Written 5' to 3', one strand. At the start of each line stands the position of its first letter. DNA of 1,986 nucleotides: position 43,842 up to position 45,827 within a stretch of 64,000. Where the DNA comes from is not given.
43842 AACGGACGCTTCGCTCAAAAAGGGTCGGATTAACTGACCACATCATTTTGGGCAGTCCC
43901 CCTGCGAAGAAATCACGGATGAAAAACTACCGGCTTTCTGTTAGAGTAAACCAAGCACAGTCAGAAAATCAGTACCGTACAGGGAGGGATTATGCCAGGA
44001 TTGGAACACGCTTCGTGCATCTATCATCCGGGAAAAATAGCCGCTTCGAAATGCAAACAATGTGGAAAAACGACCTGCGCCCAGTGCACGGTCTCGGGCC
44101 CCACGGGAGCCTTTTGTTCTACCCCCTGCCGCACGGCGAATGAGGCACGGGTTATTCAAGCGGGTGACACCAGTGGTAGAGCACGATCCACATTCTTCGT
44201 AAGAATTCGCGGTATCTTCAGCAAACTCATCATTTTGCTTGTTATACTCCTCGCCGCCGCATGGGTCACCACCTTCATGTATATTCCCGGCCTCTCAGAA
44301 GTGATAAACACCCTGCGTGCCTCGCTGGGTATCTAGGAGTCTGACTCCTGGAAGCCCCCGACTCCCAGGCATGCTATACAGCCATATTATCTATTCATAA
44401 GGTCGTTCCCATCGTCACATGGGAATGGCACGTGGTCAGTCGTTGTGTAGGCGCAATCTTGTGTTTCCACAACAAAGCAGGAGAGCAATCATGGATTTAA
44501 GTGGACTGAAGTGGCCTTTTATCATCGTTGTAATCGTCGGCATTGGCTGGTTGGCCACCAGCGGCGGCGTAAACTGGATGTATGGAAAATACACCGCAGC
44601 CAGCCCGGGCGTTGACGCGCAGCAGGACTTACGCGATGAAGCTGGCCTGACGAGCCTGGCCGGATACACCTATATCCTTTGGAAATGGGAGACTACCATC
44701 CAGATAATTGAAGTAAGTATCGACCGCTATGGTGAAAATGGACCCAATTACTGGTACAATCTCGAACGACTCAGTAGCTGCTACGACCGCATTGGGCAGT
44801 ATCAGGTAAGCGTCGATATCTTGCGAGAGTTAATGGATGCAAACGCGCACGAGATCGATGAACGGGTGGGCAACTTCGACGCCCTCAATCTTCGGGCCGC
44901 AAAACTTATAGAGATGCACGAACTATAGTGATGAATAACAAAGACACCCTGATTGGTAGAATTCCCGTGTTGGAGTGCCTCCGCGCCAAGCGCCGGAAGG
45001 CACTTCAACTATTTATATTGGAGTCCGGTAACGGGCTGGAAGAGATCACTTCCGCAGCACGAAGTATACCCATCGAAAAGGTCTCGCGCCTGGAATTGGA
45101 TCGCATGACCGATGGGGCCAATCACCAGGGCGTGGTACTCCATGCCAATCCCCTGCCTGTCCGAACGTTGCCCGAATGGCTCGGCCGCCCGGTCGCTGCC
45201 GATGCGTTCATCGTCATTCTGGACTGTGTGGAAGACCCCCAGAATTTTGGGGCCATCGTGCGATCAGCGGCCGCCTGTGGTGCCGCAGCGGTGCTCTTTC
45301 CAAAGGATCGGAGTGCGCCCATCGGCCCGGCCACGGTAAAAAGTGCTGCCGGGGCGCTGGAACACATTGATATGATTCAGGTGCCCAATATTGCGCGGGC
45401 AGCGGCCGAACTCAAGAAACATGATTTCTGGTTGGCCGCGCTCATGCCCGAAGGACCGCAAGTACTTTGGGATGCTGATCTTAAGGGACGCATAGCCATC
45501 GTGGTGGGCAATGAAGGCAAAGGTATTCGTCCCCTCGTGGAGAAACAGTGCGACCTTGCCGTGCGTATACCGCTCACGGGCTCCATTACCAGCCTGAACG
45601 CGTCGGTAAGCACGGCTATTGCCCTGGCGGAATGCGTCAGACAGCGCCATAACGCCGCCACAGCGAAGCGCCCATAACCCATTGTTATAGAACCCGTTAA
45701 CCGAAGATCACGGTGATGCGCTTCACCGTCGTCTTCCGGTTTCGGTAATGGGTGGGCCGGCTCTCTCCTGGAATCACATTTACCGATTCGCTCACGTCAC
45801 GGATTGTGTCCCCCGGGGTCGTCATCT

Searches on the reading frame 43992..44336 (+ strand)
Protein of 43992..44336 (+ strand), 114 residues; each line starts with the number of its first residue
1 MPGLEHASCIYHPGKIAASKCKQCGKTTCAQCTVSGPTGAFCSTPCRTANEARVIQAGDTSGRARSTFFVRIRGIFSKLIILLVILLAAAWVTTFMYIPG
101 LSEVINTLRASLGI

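Call 40: search_protein_families(library=pfam, proteins=[window:43992-44336:+], max_evalue=0.001)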
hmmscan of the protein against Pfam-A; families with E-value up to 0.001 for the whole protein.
window:43992-44336:+ (114 aa): 1 family
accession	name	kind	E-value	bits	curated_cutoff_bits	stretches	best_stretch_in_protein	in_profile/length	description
PF00643.29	zf-B_box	-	0.00068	20.2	24.1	0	6-34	3-31/42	B-box zinc finger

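Call 57: search_protein_families(library=padloc, proteins=[window:43992-44336:+], max_evalue=0.001)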
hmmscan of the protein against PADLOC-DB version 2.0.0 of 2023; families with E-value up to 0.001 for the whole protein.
window:43992-44336:+ (114 aa): 0 families

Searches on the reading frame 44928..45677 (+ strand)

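Call 3: search_protein_families(library=pfam, proteins=[window:44928-45677:+])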
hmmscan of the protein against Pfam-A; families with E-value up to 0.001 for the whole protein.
window:44928-45677:+ (249 aa): 2 families
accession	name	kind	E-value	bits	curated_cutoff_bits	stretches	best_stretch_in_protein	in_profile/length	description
PF00588.24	SpoU_methylase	-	1e-37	129.8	29.7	1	94-233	2-141/142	SpoU rRNA Methylase family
PF08032.17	SpoU_sub_bind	-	1.4e-13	51.4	22.8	1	8-76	2-73/76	RNA 2'-O ribose methyltransferase substrate binding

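Call 4: search_protein_families(library=ncbifam, proteins=[window:44928-45677:+])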
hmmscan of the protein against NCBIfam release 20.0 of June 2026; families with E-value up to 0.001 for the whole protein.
window:44928-45677:+ (249 aa): 8 families
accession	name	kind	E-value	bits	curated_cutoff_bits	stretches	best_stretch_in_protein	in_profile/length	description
TIGR00186.1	rRNA_methyl_3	equivalog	7.4e-54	182.7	160.15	1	7-240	4-240/240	23S rRNA (guanosine(2251)-2'-O)-methyltransferase RlmB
NF008386.0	PRK11181.1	equivalog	3e-50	170.8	366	1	26-241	23-243/244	23S rRNA (guanosine(2251)-2'-O)-methyltransferase RlmB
NF008117.0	PRK10864.1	equivalog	1.2e-25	90.5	267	1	52-241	156-343/344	tRNA/rRNA methyltransferase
NF008295.0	PRK11081.1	equivalog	6.8e-17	61.8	227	1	95-247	21-172/230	tRNA (guanosine(18)-2'-O)-methyltransferase TrmH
NF000477.1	NshR_TsnR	equivalog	6.5e-12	45.4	425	1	94-238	117-262/266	NshR/TsnR family 23S rRNA methyltransferase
NF000035.1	nosihep_NshR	exception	6.7e-11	42.2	500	1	94-237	117-261/274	NshR family nosiheptide/thiostrepton resistance 23S rRNA methyltransferase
TIGR00185.1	tRNA_yibK_trmL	equivalog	3.4e-09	36.7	190.6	1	96-242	4-150/154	tRNA (uridine(34)/cytosine(34)/5-carboxymethylaminomethyluridine(34)-2'-O)-methyltransferase TrmL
TIGR00050.1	rRNA_methyl_1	subfamily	7.2e-06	26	167.15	1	96-239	7-156/233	TrmJ/YjtD family RNA methyltransferase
